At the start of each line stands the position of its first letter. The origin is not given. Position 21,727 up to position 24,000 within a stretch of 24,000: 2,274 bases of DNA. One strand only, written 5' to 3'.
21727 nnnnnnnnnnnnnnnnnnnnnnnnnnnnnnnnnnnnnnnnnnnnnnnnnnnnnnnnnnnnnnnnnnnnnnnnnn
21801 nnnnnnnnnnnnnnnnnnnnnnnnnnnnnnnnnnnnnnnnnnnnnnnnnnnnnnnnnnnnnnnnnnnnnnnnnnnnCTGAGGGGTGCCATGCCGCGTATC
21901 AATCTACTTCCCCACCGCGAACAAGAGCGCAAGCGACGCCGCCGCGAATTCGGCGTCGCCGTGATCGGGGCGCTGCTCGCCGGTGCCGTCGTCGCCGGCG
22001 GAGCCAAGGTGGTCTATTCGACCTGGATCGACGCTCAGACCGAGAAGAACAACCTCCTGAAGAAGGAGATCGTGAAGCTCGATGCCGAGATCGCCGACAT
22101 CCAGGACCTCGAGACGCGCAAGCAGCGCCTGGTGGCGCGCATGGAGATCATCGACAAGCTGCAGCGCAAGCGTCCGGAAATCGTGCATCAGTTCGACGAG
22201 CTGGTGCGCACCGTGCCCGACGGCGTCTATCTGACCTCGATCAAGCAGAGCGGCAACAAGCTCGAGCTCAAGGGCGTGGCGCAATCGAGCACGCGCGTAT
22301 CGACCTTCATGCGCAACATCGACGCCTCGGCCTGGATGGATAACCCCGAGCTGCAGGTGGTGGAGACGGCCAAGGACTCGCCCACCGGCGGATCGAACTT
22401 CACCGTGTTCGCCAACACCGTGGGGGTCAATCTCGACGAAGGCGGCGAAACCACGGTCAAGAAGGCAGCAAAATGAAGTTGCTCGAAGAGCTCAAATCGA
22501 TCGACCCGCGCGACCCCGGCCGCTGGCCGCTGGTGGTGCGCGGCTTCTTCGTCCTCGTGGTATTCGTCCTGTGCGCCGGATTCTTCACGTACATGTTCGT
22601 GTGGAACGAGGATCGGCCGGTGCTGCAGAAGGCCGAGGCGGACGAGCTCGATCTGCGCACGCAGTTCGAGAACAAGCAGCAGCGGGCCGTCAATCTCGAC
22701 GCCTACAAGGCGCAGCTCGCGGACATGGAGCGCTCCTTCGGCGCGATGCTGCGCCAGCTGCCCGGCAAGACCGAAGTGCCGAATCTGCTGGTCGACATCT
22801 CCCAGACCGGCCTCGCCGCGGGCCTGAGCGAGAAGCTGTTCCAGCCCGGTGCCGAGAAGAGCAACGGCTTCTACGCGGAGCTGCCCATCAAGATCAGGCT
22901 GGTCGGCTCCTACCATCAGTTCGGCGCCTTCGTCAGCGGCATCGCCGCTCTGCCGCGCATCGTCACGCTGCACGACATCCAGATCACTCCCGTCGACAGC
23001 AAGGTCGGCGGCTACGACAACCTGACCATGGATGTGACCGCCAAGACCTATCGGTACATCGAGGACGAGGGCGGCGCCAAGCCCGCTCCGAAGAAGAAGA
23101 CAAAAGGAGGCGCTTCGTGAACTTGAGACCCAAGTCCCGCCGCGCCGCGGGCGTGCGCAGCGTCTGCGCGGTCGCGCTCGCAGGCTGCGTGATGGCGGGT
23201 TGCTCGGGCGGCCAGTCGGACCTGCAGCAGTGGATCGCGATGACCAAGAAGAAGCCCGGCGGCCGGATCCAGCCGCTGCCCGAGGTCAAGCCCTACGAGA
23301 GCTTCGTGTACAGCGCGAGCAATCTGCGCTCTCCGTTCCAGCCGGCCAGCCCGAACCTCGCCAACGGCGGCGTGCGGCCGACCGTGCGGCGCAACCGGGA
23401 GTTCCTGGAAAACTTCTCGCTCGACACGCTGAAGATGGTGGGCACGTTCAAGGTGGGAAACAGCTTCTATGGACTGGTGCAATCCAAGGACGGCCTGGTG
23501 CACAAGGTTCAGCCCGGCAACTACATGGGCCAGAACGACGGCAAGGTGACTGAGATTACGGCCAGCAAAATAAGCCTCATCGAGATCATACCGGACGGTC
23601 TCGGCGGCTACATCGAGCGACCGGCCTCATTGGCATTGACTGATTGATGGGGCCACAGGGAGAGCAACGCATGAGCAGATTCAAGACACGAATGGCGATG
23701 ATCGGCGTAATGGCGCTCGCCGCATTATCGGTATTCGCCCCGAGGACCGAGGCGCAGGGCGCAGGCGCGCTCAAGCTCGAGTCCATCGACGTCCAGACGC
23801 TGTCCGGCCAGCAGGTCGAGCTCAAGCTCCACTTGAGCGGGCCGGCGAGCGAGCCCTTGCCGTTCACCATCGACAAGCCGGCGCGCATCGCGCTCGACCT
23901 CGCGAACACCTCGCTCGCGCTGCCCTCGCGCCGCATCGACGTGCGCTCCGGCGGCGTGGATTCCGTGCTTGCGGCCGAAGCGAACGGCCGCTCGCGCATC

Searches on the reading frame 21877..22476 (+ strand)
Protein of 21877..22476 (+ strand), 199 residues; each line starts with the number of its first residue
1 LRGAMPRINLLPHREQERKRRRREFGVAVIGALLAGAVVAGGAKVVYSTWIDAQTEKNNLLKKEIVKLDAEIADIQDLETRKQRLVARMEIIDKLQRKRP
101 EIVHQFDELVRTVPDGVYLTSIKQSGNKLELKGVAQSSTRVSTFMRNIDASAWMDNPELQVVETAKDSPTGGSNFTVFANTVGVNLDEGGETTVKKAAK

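Call 4: search_protein_families(library=pfam, proteins=[window:21877-22476:+])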
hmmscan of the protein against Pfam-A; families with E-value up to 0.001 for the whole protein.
window:21877-22476:+ (199 aa): 1 family
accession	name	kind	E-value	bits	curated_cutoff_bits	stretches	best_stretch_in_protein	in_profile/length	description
PF05137.18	PilN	-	4.3e-25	88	22.8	1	105-177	2-74/78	Fimbrial assembly protein (PilN)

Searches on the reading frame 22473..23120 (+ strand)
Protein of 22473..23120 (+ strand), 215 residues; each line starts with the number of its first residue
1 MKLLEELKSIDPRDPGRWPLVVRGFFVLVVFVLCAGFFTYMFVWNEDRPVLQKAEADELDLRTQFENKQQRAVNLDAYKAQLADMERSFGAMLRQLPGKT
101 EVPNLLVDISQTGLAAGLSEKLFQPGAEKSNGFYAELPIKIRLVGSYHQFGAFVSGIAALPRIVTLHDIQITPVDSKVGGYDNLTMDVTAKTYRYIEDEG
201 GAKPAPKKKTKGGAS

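Call 4: search_protein_families(library=pfam, proteins=[window:22473-23120:+])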
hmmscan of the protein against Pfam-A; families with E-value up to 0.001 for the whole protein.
window:22473-23120:+ (215 aa): 1 family
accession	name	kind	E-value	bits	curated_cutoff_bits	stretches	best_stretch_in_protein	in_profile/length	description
PF04350.18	PilO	-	1.6e-53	181.2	22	1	51-196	1-144/145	Pilus assembly protein, PilO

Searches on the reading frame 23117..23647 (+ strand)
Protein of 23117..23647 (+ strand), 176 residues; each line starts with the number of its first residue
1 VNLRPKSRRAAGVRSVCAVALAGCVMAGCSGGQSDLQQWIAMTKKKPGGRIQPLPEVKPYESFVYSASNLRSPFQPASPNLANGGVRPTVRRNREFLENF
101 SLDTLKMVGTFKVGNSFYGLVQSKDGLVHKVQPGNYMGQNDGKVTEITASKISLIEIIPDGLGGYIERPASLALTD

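Call 4: search_protein_families(library=pfam, proteins=[window:23117-23647:+])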
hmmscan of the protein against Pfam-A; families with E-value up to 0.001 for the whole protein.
window:23117-23647:+ (176 aa): 1 family
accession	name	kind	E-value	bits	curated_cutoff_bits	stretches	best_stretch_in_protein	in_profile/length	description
PF04351.19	PilP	-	5.4e-48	163.1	25.6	1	35-174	1-146/146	Pilus assembly protein, PilP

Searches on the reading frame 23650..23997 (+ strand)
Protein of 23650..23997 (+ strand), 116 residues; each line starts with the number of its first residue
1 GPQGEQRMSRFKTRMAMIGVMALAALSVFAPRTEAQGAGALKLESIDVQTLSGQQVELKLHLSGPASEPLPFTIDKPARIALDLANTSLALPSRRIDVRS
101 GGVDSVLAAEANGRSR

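Call 4: search_protein_families(library=pfam, proteins=[window:23650-23997:+])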
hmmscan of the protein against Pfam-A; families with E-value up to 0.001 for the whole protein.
window:23650-23997:+ (116 aa): 1 family
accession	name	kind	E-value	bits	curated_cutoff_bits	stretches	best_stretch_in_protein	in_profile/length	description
PF11741.13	AMIN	-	1.7e-06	28.5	20.5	1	46-114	2-71/101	AMIN domain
